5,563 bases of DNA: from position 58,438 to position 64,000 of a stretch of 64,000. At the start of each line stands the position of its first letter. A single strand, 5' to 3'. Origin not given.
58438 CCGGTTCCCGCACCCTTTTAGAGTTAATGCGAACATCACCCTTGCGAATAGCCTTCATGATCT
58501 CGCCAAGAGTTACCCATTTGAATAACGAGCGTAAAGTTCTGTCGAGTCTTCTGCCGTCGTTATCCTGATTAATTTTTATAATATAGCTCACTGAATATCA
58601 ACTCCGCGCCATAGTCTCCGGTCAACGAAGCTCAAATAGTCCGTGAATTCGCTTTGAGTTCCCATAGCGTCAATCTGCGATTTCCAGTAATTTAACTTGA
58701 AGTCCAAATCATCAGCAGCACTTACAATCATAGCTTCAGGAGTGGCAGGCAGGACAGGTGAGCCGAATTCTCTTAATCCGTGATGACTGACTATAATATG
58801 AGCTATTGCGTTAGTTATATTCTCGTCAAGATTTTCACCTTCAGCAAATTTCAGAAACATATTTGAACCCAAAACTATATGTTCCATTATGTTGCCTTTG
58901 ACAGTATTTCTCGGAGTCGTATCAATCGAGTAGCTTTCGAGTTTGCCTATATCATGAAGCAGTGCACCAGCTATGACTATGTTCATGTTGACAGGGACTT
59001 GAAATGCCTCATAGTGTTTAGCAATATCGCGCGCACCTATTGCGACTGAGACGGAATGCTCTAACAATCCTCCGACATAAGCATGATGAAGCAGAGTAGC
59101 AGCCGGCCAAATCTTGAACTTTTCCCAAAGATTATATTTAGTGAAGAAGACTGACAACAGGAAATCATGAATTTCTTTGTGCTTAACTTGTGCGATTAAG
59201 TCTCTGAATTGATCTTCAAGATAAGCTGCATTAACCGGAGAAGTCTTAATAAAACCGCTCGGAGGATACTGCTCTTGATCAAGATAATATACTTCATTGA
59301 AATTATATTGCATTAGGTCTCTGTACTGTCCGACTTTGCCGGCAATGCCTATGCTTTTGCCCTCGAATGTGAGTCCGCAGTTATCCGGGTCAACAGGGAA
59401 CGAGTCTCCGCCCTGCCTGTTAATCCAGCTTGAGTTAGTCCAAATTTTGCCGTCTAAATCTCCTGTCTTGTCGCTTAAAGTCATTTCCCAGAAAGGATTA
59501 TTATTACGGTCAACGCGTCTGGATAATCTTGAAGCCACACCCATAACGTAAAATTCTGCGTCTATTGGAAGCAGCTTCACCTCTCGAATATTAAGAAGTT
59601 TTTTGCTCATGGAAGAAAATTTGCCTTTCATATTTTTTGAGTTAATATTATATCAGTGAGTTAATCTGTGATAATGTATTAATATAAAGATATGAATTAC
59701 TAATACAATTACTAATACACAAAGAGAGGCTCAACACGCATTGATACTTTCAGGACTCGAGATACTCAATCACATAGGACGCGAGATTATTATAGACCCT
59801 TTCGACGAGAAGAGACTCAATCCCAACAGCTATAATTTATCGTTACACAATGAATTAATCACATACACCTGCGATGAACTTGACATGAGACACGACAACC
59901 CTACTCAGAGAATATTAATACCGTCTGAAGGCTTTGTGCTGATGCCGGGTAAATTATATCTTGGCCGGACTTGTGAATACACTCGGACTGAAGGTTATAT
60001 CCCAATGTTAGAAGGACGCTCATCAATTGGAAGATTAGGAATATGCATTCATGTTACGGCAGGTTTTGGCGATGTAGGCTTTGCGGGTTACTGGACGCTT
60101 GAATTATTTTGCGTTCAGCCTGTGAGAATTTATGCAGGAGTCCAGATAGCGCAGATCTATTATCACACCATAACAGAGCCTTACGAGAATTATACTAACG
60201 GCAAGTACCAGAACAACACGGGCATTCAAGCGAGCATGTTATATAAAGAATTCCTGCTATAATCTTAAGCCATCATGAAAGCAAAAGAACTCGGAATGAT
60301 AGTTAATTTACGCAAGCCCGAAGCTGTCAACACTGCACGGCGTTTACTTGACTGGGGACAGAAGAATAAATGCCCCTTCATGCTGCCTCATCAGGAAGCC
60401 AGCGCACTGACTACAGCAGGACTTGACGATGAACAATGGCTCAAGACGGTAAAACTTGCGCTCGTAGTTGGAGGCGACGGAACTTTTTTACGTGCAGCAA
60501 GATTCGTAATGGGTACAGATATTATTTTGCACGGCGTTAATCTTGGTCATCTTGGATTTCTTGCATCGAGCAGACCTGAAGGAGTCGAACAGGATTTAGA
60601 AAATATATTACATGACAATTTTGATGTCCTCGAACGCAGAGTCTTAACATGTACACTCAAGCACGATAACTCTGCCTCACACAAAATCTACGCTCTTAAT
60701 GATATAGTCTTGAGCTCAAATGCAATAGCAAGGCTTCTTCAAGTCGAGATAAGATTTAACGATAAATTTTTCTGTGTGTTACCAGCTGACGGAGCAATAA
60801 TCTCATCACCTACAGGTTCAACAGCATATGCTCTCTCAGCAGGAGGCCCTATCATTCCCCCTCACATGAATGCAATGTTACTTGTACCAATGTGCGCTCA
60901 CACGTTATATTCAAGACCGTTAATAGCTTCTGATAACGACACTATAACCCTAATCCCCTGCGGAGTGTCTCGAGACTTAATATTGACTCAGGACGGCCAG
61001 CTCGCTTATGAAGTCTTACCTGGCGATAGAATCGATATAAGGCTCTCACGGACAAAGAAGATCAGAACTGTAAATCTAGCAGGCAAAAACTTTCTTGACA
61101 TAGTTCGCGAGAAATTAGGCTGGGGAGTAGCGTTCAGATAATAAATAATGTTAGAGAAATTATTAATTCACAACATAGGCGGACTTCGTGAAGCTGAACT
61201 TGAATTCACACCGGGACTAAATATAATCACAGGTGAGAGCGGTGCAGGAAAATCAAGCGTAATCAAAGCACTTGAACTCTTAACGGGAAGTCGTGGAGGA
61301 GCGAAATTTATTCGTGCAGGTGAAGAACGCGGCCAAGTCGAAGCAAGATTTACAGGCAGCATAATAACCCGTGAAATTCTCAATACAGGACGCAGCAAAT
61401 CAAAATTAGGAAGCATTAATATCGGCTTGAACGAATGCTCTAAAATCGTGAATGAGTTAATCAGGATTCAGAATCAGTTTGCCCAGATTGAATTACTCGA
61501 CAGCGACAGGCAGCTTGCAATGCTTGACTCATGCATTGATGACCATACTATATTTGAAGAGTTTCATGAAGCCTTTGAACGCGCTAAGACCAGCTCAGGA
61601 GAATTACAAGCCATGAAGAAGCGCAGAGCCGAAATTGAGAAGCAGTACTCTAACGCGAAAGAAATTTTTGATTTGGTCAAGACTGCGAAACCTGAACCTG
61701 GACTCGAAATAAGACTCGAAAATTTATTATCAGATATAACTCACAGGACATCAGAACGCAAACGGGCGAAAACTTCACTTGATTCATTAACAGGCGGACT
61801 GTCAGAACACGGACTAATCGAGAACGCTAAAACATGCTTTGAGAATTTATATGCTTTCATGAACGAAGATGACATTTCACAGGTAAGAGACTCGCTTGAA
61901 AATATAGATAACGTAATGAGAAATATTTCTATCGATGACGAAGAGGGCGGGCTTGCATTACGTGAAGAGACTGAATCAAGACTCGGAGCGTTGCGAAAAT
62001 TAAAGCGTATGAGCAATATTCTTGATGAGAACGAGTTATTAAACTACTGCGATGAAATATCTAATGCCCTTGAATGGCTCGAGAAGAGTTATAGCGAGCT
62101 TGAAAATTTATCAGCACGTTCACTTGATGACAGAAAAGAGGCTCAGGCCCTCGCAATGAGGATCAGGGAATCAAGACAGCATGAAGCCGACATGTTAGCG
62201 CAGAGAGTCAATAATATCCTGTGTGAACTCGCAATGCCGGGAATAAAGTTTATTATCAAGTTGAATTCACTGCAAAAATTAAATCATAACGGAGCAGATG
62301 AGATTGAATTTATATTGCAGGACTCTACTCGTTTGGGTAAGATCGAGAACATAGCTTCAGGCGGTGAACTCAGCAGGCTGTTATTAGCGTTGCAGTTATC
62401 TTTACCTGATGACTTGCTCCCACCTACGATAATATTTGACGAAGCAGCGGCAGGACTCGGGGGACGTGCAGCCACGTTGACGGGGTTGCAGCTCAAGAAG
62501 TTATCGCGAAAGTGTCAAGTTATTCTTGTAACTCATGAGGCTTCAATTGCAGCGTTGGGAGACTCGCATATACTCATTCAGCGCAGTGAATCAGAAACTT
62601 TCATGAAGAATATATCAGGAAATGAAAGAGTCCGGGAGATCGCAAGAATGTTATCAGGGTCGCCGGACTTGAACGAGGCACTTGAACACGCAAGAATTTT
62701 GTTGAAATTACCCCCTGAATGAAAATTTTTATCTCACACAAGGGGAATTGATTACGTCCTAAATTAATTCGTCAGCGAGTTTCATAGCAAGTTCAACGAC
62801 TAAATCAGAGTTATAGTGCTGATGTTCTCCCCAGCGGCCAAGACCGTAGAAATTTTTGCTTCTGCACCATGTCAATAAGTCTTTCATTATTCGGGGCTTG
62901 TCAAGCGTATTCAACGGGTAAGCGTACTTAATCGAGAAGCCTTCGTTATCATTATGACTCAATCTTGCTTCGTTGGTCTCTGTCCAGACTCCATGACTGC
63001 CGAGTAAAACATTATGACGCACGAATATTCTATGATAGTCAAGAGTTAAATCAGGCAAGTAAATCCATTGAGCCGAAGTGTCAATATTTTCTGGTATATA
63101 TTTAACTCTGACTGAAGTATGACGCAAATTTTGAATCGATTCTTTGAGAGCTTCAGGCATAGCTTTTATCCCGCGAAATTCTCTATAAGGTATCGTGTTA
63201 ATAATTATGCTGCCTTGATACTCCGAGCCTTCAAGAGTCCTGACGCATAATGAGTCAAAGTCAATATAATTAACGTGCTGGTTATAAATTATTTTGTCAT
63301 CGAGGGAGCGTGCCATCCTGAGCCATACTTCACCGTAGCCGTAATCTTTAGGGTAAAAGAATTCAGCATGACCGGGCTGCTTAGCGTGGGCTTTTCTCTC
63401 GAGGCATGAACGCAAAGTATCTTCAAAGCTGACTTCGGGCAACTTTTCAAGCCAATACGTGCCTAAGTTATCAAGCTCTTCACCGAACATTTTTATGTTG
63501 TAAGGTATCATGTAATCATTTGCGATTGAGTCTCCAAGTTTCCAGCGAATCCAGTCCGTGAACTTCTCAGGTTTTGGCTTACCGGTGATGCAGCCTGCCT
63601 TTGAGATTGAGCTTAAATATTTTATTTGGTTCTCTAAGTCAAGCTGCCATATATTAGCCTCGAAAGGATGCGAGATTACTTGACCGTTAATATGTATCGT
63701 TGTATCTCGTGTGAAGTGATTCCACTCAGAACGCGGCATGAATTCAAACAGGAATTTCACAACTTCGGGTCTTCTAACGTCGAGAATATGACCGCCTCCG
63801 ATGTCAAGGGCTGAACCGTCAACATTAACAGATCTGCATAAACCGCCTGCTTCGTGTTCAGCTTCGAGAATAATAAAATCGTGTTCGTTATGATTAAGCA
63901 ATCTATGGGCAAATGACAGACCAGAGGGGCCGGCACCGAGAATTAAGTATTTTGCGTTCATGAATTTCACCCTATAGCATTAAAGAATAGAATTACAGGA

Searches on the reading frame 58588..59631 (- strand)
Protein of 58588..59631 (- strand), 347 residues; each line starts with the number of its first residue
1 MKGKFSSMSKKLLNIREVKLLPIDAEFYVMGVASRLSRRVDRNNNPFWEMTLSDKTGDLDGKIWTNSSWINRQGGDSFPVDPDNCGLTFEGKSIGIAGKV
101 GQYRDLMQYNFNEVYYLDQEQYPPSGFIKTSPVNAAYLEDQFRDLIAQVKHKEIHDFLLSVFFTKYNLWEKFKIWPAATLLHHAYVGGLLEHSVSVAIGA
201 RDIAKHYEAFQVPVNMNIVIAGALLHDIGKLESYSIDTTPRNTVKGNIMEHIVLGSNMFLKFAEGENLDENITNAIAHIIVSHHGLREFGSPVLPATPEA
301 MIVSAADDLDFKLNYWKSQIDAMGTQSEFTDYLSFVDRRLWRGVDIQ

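Call 22: search_protein_families(library=pfam, proteins=[window:58588-59631:-], max_evalue=0.00001)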
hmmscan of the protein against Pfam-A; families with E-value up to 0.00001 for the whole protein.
window:58588-59631:- (347 aa): 1 family
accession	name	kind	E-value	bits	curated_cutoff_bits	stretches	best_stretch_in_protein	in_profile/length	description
PF01966.28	HD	-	1.3e-17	64.5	22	1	190-310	2-114/116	HD domain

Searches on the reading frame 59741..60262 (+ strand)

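Call 65: search_protein_families(library=pfam, proteins=[window:59741-60262:+], max_evalue=0.01)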
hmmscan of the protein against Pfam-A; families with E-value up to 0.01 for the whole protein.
window:59741-60262:+ (173 aa): 1 family
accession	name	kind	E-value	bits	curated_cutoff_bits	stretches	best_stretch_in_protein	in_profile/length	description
PF22769.1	DCD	-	7.4e-36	124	27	1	2-143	1-152/153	dCTP deaminase-like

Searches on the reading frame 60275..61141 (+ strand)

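Call 65: search_protein_families(library=pfam, proteins=[window:60275-61141:+], max_evalue=0.01)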
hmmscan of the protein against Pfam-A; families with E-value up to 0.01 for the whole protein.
window:60275-61141:+ (288 aa): 2 families
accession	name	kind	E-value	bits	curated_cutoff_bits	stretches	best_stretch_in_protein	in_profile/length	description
PF20143.4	NAD_kinase_C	-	4.2e-30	104.5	23.7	1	141-261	1-120/126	ATP-NAD kinase C-terminal domain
PF01513.26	NAD_kinase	-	6.7e-16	59.2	25.5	1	6-115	1-129/130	ATP-NAD kinase N-terminal domain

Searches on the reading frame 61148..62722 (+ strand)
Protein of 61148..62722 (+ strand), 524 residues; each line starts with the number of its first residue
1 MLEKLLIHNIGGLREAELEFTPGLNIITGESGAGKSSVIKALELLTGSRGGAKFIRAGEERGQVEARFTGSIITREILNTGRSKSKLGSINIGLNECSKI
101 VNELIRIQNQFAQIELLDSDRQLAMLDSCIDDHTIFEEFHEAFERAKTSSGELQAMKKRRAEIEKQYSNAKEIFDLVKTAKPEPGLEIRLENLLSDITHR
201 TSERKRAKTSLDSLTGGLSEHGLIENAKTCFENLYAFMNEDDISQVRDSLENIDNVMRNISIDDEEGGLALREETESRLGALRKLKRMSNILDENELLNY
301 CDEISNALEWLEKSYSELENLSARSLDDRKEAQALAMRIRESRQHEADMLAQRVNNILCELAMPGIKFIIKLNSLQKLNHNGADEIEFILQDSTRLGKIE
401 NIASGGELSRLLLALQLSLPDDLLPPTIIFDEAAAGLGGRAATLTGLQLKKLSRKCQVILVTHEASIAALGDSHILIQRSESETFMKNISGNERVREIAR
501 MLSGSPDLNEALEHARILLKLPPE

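Call 65: search_protein_families(library=pfam, proteins=[window:61148-62722:+], max_evalue=0.01)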
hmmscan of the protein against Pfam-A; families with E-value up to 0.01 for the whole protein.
window:61148-62722:+ (524 aa): 7 families
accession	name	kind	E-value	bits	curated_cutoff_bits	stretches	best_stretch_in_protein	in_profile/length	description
PF02463.25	SMC_N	-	6.6e-14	52.3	40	1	1-479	1-213/220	RecF/RecN/SMC N terminal domain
PF13476.12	AAA_23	-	2.3e-12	48.4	27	1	4-180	1-176/201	AAA domain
PF13175.12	AAA_15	-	5.2e-09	36.6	32.1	1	1-325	1-282/374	AAA ATPase domain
PF13304.12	AAA_21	-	1.3e-05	25.9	27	1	24-68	1-38/304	AAA domain, putative AbiEii toxin, Type IV TA system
PF13555.12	AAA_29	-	9.1e-05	22.6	27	1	2-47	1-48/61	P-loop containing region of AAA domain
PF13191.12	AAA_16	-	0.00038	21.4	32.6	0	21-62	23-63/167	AAA ATPase domain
PF13514.12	AAA_27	-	0.0088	16.1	22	0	2-44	3-48/206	AAA domain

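Call 90: find_encoding_contigs(protein=window:61148-62722:+, flank=10000, max_places=1)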
Protein window:61148-62722:+ (524 aa): 10 contigs read that carry it; 1 place shown.
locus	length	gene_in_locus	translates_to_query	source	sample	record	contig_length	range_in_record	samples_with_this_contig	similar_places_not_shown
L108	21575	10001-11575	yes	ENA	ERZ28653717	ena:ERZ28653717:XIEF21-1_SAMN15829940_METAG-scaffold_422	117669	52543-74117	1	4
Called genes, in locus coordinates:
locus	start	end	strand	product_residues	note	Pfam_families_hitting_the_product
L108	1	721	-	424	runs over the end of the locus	-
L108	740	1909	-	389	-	PF01551:Peptidase_M23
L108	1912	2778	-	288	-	PF18075:FtsX_ECD, PF02687:FtsX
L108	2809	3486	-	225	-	PF13191:AAA_16 (weak), PF00005:ABC_tran, PF02463:SMC_N (faint), PF13304:AAA_21 (faint)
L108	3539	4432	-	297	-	-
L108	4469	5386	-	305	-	PF02541:Ppx-GppA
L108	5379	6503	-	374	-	PF07907:YibE_F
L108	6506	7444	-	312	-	PF01479:S4 (weak), PF00849:PseudoU_synth_2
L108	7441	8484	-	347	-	PF01966:HD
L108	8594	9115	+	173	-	PF22769:DCD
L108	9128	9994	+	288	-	PF01513:NAD_kinase, PF20143:NAD_kinase_C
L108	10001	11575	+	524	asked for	PF02463:SMC_N, PF13175:AAA_15, PF13476:AAA_23, PF13304:AAA_21 (faint)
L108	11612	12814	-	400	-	PF01593:Amino_oxidase, PF13450:NAD_binding_8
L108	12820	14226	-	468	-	-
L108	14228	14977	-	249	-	PF13641:Glyco_tranf_2_3 (weak), PF00535:Glycos_transf_2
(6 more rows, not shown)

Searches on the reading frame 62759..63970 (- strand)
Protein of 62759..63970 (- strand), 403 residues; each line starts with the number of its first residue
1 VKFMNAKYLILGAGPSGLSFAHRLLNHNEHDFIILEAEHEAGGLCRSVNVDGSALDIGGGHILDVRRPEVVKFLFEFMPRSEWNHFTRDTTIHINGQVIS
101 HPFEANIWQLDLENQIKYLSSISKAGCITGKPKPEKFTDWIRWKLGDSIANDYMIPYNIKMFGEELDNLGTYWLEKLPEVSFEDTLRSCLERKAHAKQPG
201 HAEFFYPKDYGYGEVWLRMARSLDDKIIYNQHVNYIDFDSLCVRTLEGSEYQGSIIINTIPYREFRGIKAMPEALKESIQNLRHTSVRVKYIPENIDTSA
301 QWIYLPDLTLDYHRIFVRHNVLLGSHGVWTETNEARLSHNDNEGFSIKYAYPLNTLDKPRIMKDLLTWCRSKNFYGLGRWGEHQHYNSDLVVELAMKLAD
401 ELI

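Call 65: search_protein_families(library=pfam, proteins=[window:62759-63970:-], max_evalue=0.01)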
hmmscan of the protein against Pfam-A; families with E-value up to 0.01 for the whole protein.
window:62759-63970:- (403 aa): 2 families
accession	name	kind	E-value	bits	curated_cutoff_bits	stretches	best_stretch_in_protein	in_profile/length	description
PF01593.30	Amino_oxidase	-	1.9e-12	47.7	19.8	1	16-285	2-282/443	Flavin containing amine oxidoreductase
PF13450.12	NAD_binding_8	-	2.6e-10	40.9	21.9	1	10-74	1-65/68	NAD(P)-binding Rossmann-like domain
